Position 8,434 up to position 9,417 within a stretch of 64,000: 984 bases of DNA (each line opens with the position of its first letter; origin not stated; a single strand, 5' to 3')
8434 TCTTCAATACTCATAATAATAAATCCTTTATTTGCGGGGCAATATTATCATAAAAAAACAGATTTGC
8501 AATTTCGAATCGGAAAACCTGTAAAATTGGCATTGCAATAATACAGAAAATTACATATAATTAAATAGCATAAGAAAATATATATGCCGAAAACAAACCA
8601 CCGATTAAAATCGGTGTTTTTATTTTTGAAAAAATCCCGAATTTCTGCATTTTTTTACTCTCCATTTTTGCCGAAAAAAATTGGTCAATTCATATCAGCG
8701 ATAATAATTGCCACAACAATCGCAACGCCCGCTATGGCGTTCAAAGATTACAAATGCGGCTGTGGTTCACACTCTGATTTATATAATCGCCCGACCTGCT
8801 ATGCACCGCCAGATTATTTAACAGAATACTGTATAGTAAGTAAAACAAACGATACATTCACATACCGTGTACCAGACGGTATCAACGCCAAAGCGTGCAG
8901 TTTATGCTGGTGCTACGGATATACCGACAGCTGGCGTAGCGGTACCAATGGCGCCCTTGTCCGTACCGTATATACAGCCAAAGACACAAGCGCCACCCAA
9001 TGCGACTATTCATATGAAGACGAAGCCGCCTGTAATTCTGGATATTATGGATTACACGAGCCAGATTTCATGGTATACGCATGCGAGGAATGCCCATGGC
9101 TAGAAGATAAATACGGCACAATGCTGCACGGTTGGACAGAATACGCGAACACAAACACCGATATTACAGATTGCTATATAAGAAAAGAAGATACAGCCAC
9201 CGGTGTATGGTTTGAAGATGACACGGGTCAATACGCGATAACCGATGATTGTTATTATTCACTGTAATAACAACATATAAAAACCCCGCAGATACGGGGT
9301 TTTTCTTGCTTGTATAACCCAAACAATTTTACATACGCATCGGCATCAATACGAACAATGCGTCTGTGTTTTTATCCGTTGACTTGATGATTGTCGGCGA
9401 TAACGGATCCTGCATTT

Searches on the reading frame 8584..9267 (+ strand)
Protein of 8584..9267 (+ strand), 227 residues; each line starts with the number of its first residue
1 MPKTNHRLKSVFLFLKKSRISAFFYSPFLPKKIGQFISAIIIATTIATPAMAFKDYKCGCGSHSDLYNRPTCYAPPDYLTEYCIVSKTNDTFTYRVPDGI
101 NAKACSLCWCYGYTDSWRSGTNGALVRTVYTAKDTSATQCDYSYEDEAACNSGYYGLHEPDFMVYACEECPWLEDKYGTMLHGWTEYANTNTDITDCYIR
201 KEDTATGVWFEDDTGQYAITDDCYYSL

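Call 31: search_protein_families(library=pfam, proteins=[window:8668-9264:+], max_evalue=1)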
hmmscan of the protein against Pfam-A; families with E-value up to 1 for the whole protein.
seq(199 aa): 0 families

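Call 47: find_encoding_contigs(protein=window:8584-9267:+, flank=3000, max_places=4)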
Protein window:8584-9267:+ (227 aa): 23 contigs read that carry it; 4 places shown.
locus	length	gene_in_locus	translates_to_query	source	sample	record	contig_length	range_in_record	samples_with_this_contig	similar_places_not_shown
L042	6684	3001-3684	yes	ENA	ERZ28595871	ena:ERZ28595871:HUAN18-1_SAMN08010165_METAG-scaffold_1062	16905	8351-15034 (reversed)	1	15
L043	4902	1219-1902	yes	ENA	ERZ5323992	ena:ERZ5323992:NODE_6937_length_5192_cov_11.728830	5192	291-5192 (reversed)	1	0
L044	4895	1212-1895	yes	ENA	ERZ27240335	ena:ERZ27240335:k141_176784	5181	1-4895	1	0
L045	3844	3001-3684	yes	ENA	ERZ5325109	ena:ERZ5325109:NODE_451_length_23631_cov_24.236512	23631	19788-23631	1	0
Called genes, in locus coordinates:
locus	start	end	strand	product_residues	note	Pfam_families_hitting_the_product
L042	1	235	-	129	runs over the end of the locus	-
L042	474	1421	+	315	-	PF01116:F_bP_aldolase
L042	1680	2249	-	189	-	PF08207:EFP_N, PF01132:EFP, PF09285:Elong-fact-P_C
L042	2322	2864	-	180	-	PF00719:Pyrophosphatase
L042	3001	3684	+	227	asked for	-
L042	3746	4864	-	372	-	PF00712:DNA_pol3_beta, PF02767:DNA_pol3_beta_2, PF02768:DNA_pol3_beta_3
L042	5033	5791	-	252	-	PF02457:DAC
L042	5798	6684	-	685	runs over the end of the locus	PF05170:AsmA, PF05359:DUF748 (faint), PF13116:YhdP, PF27051:TamB_N (faint)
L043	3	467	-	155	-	?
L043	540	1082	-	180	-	PF00719:Pyrophosphatase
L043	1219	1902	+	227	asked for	-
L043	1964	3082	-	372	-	PF00712:DNA_pol3_beta, PF02767:DNA_pol3_beta_2, PF02768:DNA_pol3_beta_3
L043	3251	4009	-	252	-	PF02457:DAC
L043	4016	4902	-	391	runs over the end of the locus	?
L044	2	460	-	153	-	?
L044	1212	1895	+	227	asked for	-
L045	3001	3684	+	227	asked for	-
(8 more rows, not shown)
